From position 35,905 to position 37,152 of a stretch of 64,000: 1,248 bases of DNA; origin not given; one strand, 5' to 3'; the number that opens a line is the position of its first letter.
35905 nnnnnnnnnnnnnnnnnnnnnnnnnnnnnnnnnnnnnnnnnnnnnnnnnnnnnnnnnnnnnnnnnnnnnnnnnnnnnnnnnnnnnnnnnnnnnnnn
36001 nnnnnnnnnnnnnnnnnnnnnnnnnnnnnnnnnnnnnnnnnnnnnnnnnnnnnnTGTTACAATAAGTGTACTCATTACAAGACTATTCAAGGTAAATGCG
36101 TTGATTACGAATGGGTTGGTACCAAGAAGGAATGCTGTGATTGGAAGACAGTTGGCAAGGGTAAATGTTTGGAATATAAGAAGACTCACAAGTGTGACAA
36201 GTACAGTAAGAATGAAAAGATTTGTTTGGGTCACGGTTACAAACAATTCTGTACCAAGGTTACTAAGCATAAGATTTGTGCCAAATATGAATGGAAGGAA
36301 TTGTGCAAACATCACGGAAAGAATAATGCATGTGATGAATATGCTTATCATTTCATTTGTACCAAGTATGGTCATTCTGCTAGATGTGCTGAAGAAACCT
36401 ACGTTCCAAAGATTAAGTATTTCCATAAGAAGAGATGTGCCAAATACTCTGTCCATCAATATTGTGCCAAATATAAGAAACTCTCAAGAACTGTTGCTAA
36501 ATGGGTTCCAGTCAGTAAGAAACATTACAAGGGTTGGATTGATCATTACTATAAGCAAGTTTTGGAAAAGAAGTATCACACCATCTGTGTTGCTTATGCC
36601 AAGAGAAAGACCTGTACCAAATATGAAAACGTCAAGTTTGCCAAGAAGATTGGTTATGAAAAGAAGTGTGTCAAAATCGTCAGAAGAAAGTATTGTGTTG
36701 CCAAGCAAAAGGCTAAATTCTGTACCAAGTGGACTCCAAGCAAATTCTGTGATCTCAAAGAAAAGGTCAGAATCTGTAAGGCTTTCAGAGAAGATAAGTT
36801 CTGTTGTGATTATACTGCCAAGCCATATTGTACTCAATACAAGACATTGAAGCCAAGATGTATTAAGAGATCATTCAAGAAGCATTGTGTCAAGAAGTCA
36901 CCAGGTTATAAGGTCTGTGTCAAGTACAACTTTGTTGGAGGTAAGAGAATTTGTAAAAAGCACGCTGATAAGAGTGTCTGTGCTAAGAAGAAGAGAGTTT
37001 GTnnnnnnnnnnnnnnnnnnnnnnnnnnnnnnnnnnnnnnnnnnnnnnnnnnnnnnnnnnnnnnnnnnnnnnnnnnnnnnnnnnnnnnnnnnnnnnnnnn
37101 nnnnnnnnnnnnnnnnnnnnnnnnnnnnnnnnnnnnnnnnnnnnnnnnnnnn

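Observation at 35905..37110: Secreted, ultra-basic Lys/Cys/Tyr-rich repeat protein ending in mussel-adhesive-like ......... tandem repeats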

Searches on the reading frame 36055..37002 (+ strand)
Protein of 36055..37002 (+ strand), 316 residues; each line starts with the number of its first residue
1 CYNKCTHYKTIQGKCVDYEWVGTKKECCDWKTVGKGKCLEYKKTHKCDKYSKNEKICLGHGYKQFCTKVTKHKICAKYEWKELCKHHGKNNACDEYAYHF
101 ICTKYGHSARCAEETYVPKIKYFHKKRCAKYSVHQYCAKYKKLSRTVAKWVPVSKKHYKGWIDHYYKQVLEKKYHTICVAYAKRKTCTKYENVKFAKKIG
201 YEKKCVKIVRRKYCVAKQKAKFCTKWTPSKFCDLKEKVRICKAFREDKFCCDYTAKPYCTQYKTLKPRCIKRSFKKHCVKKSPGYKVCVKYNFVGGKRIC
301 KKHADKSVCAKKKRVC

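Call 74: predict_structure(alignment_id=A3)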
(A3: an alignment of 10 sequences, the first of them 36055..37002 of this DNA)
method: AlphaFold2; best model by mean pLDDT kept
length: 316 residues; sequences in the alignment: 10
mean_pLDDT: 68.5   pTM: 0.26
mean pLDDT of the five models: 68.5, 51.0, 47.6, 44.3, 41.5
residues with pLDDT >= 90: 5; 70-90: 190; 50-70: 60; < 50: 61
segments of 3 or more residues with pLDDT < 50: 1-31, 287-316
pLDDT, mean of each block of 10 residues (from residue 1): 33 34 39 62 85 77 71 74 63 67 72 76 85 89 86 73 75 87 89 83 76 71 67 71 74 73 83 84 54 37 35 35
secondary structure, 60 per line:
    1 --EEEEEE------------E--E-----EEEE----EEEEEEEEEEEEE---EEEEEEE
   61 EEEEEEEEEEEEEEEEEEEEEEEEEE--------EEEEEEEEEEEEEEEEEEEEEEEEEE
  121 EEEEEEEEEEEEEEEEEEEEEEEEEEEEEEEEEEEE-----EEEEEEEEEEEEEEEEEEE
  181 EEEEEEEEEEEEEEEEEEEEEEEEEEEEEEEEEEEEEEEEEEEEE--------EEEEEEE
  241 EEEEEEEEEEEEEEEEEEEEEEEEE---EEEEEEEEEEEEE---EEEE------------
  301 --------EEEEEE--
elements in order: E3-8 E30-33 E38-50 E54-86 E95-156 E162-225 E234-265 E269-281 E285-288 E309-314
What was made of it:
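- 36055..36465 (+): N-terminal strand of the Cys ladder (residues 46-182, 16 Cys, mostly C-x8-C). AlphaFold predicts beta strands for full-length residues 83-95, 99-131 and 140-201 (call 74, renumbered).
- It shows a single giant hairpin with strand breaks at mirrored positions and the turn at the symmetry centre (call 74). Only one of five AlphaFold models was confident, and pTM is 0.26 (call 74). The AlphaFold register does not put Cys opposite Cys (call 74).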

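Call 77: fold_search(model_id=the predicted structure, library=pdb)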
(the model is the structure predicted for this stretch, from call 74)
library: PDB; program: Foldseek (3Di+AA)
matches with E <= 10: 118; with E <= 0.001: 0
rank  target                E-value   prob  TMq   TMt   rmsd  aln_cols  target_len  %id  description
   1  6qz9_0A               1.1e-02  0.41  0.11  0.11  37.1       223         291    6  The cryo-EM structure of the collar complex and tail axis in bacteriophage phi29 (released 2019-06-12)
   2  8egr_I                2.5e-02  0.51  0.09  0.10  22.8       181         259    4  Upper tail structure of Staphylococcus phage Andhra (released 2022-12-14)
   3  5ec5_E                3.1e-02  0.10  0.09  0.09  28.6       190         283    8  Crystal structure of lysenin pore (released 2016-05-18)
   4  5ec5_D                3.1e-02  0.09  0.06  0.06  35.5       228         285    9  Crystal structure of lysenin pore (released 2016-05-18)
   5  5ec5_M                3.3e-02  0.69  0.13  0.14  28.4       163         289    8  Crystal structure of lysenin pore (released 2016-05-18)
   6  5ec5_L                4.2e-02  0.51  0.12  0.13  28.5       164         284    8  Crystal structure of lysenin pore (released 2016-05-18)
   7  5ec5_A                4.4e-02  0.66  0.13  0.14  28.5       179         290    9  Crystal structure of lysenin pore (released 2016-05-18)
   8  5ec5_C                4.9e-02  0.33  0.12  0.13  30.0       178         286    8  Crystal structure of lysenin pore (released 2016-05-18)
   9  5ec5_F                7.0e-02  0.25  0.12  0.13  30.1       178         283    8  Crystal structure of lysenin pore (released 2016-05-18)
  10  5ec5_I                9.0e-02  0.08  0.09  0.09  28.6       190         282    8  Crystal structure of lysenin pore (released 2016-05-18)
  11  5ec5_B                1.1e-01  0.25  0.13  0.14  29.5       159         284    8  Crystal structure of lysenin pore (released 2016-05-18)
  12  9fm6_A                1.4e-01  0.07  0.09  0.08  40.5       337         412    8  Aerolysin Wildtype in styrene-maleic acid lipid particles (released 2025-02-12)
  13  9fnq_A                1.6e-01  0.06  0.10  0.08  43.8       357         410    9  Aerolysin double mutant K238A/K244A in styrene-maleic acid lipid particles (released 2025-02-12)
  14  9fml_A                1.7e-01  0.09  0.09  0.07  27.7       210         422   10  Aerolysin heptamer in membrane inserted form reconstituted in amphipoles. (released 2025-02-12)
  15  6rb9_A                2.0e-01  0.04  0.07  0.08  38.0       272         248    7  The pore structure of Clostridium perfringens epsilon toxin (released 2019-06-19)
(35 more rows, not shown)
